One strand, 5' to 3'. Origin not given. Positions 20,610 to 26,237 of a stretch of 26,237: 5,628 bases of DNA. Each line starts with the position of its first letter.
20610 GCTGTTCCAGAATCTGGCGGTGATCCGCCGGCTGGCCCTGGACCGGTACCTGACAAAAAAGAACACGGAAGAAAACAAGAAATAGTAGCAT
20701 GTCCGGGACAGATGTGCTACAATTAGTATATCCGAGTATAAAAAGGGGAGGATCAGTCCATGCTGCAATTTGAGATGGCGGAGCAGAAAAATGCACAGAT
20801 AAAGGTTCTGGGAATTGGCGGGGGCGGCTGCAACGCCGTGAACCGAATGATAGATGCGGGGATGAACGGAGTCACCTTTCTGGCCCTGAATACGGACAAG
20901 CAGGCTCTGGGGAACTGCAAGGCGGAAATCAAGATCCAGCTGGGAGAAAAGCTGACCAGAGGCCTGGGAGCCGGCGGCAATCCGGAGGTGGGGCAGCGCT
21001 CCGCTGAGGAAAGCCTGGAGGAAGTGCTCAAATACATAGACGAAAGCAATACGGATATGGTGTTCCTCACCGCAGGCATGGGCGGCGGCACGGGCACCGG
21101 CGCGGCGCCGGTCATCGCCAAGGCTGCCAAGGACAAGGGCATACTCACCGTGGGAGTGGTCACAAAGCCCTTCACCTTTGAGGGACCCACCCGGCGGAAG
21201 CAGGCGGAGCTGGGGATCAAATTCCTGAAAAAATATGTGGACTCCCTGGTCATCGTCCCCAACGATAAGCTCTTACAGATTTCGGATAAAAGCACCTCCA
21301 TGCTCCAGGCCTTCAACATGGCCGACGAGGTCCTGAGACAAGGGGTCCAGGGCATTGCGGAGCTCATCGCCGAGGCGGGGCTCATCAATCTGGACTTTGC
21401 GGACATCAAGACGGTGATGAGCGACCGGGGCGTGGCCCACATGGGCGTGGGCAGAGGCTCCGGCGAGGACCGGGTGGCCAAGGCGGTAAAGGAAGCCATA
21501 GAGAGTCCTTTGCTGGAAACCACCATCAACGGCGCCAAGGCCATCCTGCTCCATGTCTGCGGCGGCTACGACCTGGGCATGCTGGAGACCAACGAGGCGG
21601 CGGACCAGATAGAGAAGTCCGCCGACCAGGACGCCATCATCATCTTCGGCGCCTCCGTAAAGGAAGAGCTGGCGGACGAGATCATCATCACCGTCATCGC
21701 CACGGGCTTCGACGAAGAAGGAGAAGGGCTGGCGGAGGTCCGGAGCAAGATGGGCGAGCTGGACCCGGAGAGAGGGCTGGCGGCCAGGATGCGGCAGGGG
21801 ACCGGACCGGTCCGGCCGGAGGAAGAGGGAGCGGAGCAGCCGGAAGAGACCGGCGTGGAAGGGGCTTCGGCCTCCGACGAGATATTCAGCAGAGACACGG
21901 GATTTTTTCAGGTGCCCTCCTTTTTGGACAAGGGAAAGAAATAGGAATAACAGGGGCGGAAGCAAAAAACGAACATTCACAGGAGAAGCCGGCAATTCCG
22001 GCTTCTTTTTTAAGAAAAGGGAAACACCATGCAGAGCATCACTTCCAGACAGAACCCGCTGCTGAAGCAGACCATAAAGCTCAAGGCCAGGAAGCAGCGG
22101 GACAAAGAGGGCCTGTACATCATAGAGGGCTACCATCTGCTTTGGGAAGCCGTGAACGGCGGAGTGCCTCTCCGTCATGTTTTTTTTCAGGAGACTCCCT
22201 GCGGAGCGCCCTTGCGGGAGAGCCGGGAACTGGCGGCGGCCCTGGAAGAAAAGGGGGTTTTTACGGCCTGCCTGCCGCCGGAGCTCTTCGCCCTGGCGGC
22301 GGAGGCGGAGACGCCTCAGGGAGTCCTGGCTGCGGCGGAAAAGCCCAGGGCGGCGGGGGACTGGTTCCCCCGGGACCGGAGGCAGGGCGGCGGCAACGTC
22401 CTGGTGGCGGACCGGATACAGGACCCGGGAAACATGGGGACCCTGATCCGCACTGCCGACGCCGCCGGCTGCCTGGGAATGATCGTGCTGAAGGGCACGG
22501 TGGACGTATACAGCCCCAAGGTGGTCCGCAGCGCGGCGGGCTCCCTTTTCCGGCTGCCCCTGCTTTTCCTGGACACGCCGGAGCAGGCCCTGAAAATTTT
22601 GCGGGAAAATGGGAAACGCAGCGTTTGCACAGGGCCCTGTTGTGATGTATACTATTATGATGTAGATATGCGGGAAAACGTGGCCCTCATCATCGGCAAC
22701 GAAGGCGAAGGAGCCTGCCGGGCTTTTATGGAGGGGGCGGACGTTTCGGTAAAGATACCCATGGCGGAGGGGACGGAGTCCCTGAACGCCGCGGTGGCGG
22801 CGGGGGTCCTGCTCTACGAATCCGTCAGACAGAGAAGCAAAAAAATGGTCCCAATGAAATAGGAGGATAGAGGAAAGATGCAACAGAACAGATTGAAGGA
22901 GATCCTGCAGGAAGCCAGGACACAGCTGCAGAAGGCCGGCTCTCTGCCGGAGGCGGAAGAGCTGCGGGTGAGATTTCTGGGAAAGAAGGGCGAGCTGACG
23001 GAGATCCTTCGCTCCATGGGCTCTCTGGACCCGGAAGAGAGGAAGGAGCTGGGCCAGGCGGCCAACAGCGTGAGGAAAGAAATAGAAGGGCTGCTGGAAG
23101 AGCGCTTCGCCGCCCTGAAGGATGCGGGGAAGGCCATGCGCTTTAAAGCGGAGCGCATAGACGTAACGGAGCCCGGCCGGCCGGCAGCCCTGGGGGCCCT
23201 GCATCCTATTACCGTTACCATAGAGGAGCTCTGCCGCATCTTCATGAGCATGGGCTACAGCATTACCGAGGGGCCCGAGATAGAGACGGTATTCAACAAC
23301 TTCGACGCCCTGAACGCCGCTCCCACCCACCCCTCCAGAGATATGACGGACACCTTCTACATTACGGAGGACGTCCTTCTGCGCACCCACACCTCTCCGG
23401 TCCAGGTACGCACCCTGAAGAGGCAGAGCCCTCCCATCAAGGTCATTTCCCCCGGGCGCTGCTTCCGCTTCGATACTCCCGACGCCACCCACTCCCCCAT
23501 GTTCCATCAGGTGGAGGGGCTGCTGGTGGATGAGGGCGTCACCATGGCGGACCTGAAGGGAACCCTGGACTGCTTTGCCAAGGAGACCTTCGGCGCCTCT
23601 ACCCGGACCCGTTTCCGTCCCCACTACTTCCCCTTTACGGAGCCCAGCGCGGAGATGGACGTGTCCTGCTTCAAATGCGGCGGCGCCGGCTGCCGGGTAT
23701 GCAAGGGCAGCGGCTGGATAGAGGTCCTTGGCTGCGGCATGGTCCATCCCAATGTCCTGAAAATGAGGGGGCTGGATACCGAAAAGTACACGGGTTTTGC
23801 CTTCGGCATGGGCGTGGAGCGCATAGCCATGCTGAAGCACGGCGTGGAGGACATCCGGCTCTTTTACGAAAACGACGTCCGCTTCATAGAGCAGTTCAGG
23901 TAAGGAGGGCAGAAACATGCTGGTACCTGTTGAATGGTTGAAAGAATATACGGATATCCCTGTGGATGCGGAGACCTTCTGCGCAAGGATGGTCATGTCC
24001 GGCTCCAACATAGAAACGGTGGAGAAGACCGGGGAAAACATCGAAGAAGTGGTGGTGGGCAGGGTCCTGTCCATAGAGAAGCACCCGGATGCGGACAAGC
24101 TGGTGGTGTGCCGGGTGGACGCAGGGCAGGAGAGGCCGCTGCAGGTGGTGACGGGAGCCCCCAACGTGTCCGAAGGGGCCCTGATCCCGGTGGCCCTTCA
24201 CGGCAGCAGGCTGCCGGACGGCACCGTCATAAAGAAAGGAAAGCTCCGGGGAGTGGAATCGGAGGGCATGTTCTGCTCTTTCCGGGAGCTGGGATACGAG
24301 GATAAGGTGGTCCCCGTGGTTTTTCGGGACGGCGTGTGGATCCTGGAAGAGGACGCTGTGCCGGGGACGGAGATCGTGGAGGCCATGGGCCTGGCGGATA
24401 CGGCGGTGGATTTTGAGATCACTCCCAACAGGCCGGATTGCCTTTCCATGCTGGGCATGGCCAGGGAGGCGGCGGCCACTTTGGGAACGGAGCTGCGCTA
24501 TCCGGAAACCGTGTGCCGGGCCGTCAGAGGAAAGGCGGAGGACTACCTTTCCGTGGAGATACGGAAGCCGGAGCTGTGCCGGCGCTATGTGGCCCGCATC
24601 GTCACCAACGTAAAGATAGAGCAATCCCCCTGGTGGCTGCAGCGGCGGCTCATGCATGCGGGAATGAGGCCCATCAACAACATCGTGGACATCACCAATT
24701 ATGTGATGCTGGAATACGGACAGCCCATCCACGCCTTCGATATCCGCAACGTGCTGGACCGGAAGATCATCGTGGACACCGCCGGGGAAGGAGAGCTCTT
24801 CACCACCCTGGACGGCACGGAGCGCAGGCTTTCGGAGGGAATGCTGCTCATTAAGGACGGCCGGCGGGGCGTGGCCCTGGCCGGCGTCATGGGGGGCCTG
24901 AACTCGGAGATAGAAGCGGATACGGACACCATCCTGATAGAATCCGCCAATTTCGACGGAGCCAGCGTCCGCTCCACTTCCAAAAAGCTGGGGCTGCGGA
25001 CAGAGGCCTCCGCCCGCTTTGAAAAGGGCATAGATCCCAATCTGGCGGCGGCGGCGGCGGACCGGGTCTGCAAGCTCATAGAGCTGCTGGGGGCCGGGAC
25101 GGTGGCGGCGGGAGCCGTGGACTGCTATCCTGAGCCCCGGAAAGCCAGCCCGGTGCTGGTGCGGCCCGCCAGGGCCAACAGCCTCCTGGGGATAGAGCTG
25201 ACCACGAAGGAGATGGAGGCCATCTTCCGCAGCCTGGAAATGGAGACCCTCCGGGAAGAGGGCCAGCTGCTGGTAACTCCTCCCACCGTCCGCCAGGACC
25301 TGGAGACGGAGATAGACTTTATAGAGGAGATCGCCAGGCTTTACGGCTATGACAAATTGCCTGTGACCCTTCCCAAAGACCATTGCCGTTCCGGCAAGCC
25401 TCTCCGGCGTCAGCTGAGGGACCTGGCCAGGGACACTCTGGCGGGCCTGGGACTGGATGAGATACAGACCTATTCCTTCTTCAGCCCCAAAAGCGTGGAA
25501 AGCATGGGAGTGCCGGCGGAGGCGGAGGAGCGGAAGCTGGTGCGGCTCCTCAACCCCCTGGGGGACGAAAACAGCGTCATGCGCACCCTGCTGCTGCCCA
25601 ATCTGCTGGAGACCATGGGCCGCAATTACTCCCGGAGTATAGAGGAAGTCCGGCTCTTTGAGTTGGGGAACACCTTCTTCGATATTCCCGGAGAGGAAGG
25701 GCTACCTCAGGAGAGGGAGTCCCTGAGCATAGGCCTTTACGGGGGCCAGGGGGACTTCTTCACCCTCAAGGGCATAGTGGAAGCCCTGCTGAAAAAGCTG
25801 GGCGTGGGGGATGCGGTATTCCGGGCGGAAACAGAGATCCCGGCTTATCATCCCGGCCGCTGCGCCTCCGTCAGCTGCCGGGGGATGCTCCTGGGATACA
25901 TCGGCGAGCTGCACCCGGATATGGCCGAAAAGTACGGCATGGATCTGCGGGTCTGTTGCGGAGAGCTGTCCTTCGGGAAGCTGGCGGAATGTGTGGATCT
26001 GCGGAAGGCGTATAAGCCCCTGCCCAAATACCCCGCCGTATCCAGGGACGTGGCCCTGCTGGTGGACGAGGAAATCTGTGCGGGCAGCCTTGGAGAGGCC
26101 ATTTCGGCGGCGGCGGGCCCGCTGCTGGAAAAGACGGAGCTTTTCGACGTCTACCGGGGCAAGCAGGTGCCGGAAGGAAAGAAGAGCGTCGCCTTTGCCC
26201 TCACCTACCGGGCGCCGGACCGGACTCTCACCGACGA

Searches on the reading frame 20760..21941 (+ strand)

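Call 43: search_protein_families(library=ncbifam, proteins=[window:20760-21941:+], max_evalue=0.00001)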
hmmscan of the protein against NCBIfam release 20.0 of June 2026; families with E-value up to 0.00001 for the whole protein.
window:20760-21941:+ (394 aa): 1 family
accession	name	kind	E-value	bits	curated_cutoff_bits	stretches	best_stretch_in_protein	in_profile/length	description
TIGR00065.1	ftsZ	equivalog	7.2e-124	413.7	295.2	1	6-324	11-331/353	cell division protein FtsZ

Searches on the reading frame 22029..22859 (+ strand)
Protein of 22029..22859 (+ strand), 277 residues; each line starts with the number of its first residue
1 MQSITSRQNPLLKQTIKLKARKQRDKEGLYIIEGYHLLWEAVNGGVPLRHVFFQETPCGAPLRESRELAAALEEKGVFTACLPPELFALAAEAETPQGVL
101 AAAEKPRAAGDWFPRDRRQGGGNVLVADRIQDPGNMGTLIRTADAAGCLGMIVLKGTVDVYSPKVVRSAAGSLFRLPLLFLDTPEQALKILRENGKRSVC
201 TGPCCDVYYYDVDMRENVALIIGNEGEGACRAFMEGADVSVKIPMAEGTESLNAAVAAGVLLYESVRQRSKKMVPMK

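Call 43: search_protein_families(library=ncbifam, proteins=[window:22029-22859:+], max_evalue=0.00001)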
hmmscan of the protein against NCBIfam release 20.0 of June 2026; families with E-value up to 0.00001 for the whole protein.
window:22029-22859:+ (277 aa): 7 families
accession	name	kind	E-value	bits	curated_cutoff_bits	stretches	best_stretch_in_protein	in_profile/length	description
TIGR00186.1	rRNA_methyl_3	equivalog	3.4e-33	115.1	160.15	1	122-269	93-240/240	23S rRNA (guanosine(2251)-2'-O)-methyltransferase RlmB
NF008386.0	PRK11181.1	equivalog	5.1e-27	94.7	366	1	70-270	41-243/244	23S rRNA (guanosine(2251)-2'-O)-methyltransferase RlmB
NF000477.1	NshR_TsnR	equivalog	5.2e-23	81.8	425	1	2-268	5-263/266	NshR/TsnR family 23S rRNA methyltransferase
NF000035.1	nosihep_NshR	exception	1.2e-17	64.3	500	1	93-265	90-260/274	NshR family nosiheptide/thiostrepton resistance 23S rRNA methyltransferase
NF008295.0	PRK11081.1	equivalog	2.4e-15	56.7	227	1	125-271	22-167/230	tRNA (guanosine(18)-2'-O)-methyltransferase TrmH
NF008117.0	PRK10864.1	equivalog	4.6e-14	52.4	267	1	123-270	197-343/344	tRNA/rRNA methyltransferase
TIGR00185.1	tRNA_yibK_trmL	equivalog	5.9e-07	29.5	190.6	1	204-271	84-150/154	tRNA (uridine(34)/cytosine(34)/5-carboxymethylaminomethyluridine(34)-2'-O)-methyltransferase TrmL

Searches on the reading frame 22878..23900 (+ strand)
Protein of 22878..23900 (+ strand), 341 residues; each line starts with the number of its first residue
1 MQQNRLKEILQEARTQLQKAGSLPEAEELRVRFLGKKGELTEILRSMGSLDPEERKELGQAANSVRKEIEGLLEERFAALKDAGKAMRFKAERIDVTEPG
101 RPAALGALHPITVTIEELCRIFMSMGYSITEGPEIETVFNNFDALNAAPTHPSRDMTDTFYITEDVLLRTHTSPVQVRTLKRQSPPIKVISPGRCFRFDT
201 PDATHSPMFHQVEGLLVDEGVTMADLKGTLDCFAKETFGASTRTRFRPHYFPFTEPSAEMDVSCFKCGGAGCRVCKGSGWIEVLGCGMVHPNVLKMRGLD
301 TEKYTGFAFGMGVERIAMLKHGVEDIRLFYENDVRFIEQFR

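Call 43: search_protein_families(library=ncbifam, proteins=[window:22878-23900:+], max_evalue=0.00001)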
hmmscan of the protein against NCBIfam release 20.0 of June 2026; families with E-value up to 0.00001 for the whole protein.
window:22878-23900:+ (341 aa): 5 families
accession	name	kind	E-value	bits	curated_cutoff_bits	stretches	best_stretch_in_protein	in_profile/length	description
TIGR00468.1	pheS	equivalog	1.1e-102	343.6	237.45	1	40-340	2-322/324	phenylalanine--tRNA ligase subunit alpha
NF003210.0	PRK04172.1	equivalog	2.6e-62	211.3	350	2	163-340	329-491/496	phenylalanine--tRNA ligase subunit alpha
NF051887.1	PheS_related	equivalog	7.8e-45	153.5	300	1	109-340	12-239/349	PheS-related mystery ligase SrmL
TIGR00469.1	pheS_mito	equivalog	2.7e-35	121.9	258.35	2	243-340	258-343/451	phenylalanine--tRNA ligase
TIGR00470.1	sepS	equivalog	4.8e-13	48.4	380.65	1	180-328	201-339/533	O-phosphoserine--tRNA ligase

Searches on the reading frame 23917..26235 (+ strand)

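Call 43: search_protein_families(library=ncbifam, proteins=[window:23917-26235:+], max_evalue=0.00001)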
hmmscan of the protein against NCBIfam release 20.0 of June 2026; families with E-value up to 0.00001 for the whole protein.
window:23917-26235:+ (773 aa): 8 families
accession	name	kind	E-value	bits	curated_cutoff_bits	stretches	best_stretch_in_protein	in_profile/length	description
TIGR00472.1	pheT_bact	equivalog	2.8e-236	786.5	402.65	1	1-773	1-775/798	phenylalanine--tRNA ligase subunit beta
NF001882.0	PRK00629.5-4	equivalog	1.5e-62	212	527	1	28-716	30-668/725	phenylalanine--tRNA ligase subunit beta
TIGR00471.1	pheT_arch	equivalog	8.3e-40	136.8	282.65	1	418-686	285-547/551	phenylalanine--tRNA ligase subunit beta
NF045760.1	YtpR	equivalog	1.2e-31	110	100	1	37-130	75-166/185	YtpR family tRNA-binding protein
NF045867.1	PheT_Nterm_rel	equivalog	7.5e-20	71.6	120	1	40-127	84-170/171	TyrS-associated PheT N-terminal domain-related protein TapR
NF001879.0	PRK00629.5-1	equivalog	6.1e-17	61.4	840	1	27-194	28-192/718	phenylalanine--tRNA ligase subunit beta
TIGR00399.1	metG_C_term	equivalog_domain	1.9e-06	27.7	116.65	1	44-124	43-118/139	methionine--tRNA ligase subunit beta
NF007492.0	PRK10089.1-1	equivalog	3.1e-06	27.1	150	1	41-119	10-83/110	tRNA-binding protein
